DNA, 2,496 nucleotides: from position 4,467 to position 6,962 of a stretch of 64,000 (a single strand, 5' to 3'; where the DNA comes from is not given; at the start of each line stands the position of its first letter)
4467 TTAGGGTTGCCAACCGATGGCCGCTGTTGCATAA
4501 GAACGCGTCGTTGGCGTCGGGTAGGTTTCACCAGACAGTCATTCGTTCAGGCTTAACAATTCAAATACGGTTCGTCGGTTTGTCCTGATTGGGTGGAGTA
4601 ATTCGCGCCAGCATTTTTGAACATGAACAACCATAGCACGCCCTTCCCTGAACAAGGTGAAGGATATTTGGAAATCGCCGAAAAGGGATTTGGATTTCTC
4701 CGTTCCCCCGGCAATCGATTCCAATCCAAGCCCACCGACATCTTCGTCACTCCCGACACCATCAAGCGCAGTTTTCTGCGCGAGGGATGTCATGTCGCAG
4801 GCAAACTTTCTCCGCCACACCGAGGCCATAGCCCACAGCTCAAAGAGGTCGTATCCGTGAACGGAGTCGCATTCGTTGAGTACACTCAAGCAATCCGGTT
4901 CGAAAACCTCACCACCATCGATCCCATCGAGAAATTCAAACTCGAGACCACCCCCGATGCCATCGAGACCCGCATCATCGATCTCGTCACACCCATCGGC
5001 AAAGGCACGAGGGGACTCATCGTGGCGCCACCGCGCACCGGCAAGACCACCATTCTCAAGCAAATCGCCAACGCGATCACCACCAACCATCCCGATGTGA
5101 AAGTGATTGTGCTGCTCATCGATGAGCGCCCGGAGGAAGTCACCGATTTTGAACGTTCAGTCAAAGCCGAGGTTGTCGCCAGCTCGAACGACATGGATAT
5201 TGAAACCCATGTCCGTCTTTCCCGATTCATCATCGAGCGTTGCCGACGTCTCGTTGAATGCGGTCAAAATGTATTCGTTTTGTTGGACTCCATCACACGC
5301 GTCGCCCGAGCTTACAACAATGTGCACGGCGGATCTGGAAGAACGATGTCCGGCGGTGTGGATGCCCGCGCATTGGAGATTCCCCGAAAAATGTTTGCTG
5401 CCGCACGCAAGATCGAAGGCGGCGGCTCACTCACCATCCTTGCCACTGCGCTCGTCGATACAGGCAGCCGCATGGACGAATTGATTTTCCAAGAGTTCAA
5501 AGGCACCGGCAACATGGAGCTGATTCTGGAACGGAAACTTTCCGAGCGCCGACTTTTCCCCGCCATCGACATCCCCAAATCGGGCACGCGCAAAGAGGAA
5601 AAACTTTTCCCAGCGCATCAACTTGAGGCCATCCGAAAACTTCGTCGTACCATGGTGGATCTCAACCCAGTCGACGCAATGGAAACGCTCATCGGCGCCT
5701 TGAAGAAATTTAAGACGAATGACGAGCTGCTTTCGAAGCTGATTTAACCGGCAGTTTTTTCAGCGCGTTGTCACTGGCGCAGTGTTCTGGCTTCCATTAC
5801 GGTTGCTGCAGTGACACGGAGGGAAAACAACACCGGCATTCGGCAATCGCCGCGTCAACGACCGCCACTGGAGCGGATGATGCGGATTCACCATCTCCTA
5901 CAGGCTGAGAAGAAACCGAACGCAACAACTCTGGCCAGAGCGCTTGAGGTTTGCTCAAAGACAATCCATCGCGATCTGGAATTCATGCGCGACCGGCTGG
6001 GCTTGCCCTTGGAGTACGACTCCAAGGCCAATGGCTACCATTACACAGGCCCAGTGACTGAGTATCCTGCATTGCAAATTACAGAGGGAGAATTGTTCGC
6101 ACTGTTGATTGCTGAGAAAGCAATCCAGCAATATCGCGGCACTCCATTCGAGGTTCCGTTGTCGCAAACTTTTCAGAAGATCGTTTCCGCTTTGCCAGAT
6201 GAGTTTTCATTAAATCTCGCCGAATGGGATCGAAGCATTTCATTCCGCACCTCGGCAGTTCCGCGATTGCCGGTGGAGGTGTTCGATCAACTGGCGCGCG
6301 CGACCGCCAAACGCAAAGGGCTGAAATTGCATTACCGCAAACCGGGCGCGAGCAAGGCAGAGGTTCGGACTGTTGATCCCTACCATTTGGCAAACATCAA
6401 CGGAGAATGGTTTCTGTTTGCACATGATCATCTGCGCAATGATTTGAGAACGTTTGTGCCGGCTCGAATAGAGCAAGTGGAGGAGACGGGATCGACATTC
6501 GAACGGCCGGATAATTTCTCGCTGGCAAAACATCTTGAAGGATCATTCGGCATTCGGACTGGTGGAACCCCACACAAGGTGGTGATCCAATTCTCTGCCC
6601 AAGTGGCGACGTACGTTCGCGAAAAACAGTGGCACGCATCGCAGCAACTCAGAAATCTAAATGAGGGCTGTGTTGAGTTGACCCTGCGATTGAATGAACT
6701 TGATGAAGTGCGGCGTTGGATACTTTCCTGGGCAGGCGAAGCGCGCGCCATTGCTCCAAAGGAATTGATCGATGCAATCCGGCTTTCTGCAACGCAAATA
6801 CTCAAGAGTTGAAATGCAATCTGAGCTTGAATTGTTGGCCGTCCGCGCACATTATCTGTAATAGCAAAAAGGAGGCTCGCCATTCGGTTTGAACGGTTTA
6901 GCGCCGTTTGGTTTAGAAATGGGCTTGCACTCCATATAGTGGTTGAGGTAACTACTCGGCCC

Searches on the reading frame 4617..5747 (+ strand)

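Call 33: search_protein_families(library=pfam, max_evalue=0.01, proteins=[window:4617-5747:+])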
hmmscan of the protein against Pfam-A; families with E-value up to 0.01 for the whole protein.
window:4617-5747:+ (376 aa): 5 families
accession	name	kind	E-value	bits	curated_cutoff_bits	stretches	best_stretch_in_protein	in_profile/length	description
PF00006.31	ATP-synt_ab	-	7e-25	88.3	29.5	1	119-322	3-211/213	ATP synthase alpha/beta family, nucleotide-binding domain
PF07497.18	Rho_RNA_bind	-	5.9e-15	55.3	27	1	15-84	2-70/73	Rho termination factor, RNA-binding domain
PF22707.2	S1CSD-TOTE-2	-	0.00022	21.6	27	1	14-63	3-41/60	S1/CSD-like domain 2 of the TOTE conflict systems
PF13481.12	AAA_25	-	0.00024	21.2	27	1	127-235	30-161/195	AAA domain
PF19568.5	Spore_III_AA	-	0.0011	18.5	27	1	128-173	142-188/306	Sporulation stage III, protein AA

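Call 62: search_protein_families(library=ncbifam, max_evalue=0.01, proteins=[window:4617-5747:+])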
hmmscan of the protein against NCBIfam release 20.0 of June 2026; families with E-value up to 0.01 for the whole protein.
window:4617-5747:+ (376 aa): 30 families (the best 25 are shown)
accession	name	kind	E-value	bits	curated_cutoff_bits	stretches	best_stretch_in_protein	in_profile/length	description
NF006886.1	PRK09376.1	equivalog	3.6e-149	497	315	1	14-374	51-412/413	transcription termination factor Rho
TIGR00767.1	rho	equivalog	2.1e-142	474.9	509.45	1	14-374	51-412/415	transcription termination factor Rho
NF041509.1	paralog_Rho2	exception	4.7e-117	391.3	628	1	35-375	19-360/360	transcription termination factor Rho, short form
TIGR01026.1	fliI_yscN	subfamily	2.4e-24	85.9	379.5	1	98-353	132-388/440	FliI/YscN family ATPase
TIGR03496.1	FliI_clade1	equivalog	3.2e-24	85.5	619.1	1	99-361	107-371/414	flagellar protein export ATPase FliI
TIGR03498.1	FliI_clade3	equivalog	3.4e-23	82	587.45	1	116-364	126-377/418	flagellar protein export ATPase FliI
TIGR02546.1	III_secr_ATP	equivalog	2e-22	79.5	604.75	1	116-354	132-372/423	type III secretion system ATPase SctN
TIGR03497.1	FliI_clade2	equivalog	5.5e-22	78.3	629.8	1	100-349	105-358/413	flagellar protein export ATPase FliI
NF005391.0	PRK06936.1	equivalog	1e-19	70.7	657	1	108-355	140-389/439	type III secretion system ATPase SctN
NF005295.0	PRK06820.1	equivalog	1.3e-18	67.3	690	1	93-352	127-387/440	EscN/YscN/HrcN family type III secretion system ATPase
NF006575.0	PRK09099.1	subfamily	7.3e-18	64.5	706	1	111-355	146-392/443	type III secretion system ATPase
NF005535.1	PRK07196.1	equivalog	2e-17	63.3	715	1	96-355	124-385/434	flagellar protein export ATPase FliI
NF005765.0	PRK07594.1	equivalog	6.4e-16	58.1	715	1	113-328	138-355/433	EscN/YscN/HrcN family type III secretion system ATPase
NF006012.0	PRK08149.1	equivalog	7.4e-16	58.1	594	1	117-353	141-379/431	type III secretion system ATPase SctN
NF006290.1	PRK08472.1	equivalog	1.8e-14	53.4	644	1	115-364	142-392/433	flagellar protein export ATPase FliI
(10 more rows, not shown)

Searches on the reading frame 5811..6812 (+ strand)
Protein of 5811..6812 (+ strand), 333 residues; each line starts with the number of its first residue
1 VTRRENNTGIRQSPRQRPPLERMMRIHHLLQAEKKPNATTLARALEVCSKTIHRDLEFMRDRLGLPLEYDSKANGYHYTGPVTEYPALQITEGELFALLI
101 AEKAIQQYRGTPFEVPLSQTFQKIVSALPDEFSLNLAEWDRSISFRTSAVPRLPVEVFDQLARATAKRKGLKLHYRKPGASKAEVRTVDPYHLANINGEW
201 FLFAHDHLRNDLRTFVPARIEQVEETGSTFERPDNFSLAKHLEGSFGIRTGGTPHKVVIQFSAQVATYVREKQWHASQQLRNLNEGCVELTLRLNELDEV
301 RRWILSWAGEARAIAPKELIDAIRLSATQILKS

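Call 33: search_protein_families(library=pfam, max_evalue=0.01, proteins=[window:5811-6812:+])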
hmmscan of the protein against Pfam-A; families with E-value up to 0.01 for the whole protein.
window:5811-6812:+ (333 aa): 3 families
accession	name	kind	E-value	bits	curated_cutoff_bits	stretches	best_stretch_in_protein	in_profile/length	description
PF13280.12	WYL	-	1.1e-18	67.5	21.8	1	156-224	1-69/70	WYL domain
PF25583.1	WCX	-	1.5e-15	57.7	23.9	1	254-330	2-75/76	WCX domain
PF08279.18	HTH_11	-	0.00017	21.8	25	1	22-76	1-54/55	HTH domain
